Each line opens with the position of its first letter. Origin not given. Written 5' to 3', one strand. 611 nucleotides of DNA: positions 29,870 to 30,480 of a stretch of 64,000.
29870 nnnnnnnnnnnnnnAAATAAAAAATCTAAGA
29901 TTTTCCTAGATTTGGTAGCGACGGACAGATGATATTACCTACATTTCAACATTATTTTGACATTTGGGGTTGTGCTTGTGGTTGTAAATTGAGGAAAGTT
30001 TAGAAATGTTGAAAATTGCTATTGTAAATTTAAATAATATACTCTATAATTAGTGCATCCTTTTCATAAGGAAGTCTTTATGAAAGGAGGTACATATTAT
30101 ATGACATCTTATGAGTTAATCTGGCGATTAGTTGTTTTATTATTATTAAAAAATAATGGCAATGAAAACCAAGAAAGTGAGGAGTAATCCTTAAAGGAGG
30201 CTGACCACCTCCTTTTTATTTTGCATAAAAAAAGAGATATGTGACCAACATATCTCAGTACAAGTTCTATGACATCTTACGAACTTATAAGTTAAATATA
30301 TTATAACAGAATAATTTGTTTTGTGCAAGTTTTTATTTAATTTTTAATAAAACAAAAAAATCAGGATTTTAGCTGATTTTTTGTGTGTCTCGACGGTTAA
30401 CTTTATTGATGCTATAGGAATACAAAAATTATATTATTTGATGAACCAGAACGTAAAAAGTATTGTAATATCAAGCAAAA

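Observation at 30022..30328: Type I toxin-antitoxin-like module: small peptide gene and a convergent sRNA with a duplicated start-codon region (par/Fst-like layout)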

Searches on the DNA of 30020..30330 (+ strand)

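Call 59: search_dna_similar(query=window:30020-30330:+, collection=phages, mode=distant, max_evalue=0.01)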
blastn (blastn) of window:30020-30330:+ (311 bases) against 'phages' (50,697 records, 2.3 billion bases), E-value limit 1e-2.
No match.

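Call 60: search_dna_similar(query=window:30020-30330:+, collection=plasmids, mode=distant, max_evalue=0.01)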
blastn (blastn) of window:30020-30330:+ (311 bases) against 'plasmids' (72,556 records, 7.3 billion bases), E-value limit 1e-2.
Records with a match: 9; places in all: 9; records where one place covers at least 80% of the query: 0.
Best place of each record, by identity: 90-95% 9.
By first word of the organism name: Ligilactobacillus 9.
By predicted mobility (MOB-suite, as given by PLSDB): non-mobilizable 9.
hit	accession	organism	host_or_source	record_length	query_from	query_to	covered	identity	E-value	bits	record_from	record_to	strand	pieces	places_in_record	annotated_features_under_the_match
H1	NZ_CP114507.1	Ligilactobacillus salivarius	Meles meles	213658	206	237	10%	93.8%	2e-3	50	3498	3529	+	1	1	none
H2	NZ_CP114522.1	Ligilactobacillus salivarius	Meles meles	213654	206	237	10%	93.8%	2e-3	50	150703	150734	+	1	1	none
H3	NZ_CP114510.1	Ligilactobacillus salivarius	Meles meles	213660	206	237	10%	93.8%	2e-3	50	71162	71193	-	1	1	none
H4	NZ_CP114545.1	Ligilactobacillus salivarius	Meles meles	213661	206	237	10%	93.8%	2e-3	50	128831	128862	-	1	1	none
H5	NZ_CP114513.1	Ligilactobacillus salivarius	Meles meles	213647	206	237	10%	93.8%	2e-3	50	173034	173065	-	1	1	none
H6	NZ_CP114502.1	Ligilactobacillus salivarius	Meles meles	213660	206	237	10%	93.8%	2e-3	50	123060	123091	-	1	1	none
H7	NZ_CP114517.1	Ligilactobacillus salivarius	Meles meles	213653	206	237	10%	93.8%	2e-3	50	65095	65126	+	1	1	none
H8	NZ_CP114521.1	Ligilactobacillus salivarius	Meles meles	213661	206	237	10%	93.8%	2e-3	50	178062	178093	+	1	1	none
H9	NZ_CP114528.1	Ligilactobacillus salivarius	Meles meles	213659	206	237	10%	93.8%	2e-3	50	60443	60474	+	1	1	none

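Call 61: get_annotated_region(hit=H1, flank=1500)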
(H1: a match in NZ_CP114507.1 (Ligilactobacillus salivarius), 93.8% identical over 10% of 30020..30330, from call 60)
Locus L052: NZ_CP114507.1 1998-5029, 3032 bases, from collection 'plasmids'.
description: Ligilactobacillus salivarius strain S32 plasmid unnamed4, complete sequence
organism: Ligilactobacillus salivarius (NCBI taxid 1624)
taxonomy: Bacteria; Bacillota; Bacilli; Lactobacillales; Lactobacillaceae; Ligilactobacillus; Ligilactobacillus salivarius
host: -; source: Meles meles; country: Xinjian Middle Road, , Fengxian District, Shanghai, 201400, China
typing (MOB-suite, as given by PLSDB): non-mobilizable; replicon rep_cluster_1685
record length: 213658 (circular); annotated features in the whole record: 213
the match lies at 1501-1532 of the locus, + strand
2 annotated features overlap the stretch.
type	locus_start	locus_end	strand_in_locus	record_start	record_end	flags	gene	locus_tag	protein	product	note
CDS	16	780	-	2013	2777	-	-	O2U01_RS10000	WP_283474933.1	hypothetical protein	-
CDS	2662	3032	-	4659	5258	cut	-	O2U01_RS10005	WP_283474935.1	IS3 family transposase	-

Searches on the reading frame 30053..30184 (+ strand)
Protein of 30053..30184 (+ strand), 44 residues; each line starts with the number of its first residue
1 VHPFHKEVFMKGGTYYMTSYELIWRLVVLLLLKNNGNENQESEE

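Call 12: find_encoding_contigs(protein=window:30053-30184:+, flank=5000, max_places=10)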
Protein seq(44 aa) (44 aa): 14 contigs read that carry it; 10 places shown.
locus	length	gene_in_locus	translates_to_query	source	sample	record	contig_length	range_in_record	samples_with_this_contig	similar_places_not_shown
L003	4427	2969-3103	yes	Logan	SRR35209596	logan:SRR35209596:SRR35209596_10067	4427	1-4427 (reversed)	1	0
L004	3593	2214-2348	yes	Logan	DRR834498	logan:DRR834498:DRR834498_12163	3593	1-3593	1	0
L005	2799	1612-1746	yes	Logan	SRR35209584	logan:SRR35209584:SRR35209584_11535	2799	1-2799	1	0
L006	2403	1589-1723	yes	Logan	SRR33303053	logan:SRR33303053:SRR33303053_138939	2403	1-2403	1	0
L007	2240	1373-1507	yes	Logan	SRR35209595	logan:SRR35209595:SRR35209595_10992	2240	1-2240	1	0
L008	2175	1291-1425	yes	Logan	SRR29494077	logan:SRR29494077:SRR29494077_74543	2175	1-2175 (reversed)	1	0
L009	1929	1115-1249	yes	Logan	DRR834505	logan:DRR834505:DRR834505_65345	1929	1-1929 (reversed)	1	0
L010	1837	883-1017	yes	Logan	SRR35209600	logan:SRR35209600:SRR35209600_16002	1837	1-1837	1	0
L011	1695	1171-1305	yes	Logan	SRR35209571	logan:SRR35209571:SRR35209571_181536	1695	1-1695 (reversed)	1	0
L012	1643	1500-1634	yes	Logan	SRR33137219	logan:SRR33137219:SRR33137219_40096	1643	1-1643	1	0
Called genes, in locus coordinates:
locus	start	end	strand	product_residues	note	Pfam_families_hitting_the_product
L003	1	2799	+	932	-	?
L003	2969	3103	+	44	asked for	-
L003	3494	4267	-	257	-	-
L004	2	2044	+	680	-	?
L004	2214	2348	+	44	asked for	-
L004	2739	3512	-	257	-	-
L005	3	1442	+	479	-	?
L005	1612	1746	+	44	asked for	-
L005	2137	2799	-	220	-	?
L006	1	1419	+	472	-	?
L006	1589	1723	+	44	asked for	-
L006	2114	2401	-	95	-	?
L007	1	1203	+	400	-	?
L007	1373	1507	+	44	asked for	-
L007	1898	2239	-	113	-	?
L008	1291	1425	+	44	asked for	-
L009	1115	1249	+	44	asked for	-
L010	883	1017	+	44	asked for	-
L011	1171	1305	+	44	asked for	-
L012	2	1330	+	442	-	?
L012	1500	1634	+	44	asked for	-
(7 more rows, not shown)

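Call 16: find_homologous_proteins(query=window:30053-30184:+, max_evalue=10)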
Query seq(44 aa) (44 aa): 2 proteins with E <= 10 among 2 candidates.
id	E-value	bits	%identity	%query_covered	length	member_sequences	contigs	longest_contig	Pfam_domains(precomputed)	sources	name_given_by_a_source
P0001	7.6e-20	86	93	100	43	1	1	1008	-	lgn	-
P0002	1.5e-14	70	100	80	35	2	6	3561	-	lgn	-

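Call 18: find_encoding_contigs(protein=P0001, flank=5000)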
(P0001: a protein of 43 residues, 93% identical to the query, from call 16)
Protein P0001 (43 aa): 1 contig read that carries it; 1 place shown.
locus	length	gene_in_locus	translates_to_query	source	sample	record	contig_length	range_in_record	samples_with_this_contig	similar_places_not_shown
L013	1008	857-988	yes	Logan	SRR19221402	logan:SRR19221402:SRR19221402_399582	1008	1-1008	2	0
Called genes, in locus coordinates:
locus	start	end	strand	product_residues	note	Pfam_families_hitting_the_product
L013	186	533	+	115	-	-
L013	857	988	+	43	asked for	-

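Call 23: find_related_loci(query=A2, collection=viral_contigs, flank=3000)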
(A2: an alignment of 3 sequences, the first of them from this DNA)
Query A2 (44 aa) in viral_contigs; peptide patterns used: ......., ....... (x = any residue, [..] = any of these).
24 stretches matched a pattern; 1 encode a relative of the query (tblastn E <= 1e-3); 1 distinct loci.
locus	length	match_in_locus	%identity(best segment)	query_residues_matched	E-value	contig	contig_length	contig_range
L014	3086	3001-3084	68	15-41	7e-9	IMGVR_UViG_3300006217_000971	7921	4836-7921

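Call 84: search_protein_families(library=pfam, proteins=[L014:1873-2916:+], max_evalue=0.0001)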
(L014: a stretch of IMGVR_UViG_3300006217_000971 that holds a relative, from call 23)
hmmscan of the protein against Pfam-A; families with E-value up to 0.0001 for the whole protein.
L014:1873-2916:+ (347 aa): 1 family
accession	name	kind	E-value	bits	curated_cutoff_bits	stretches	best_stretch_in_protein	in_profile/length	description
PF01520.23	Amidase_3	-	5.8e-36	124.6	27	1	3-180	1-173/174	N-acetylmuramoyl-L-alanine amidase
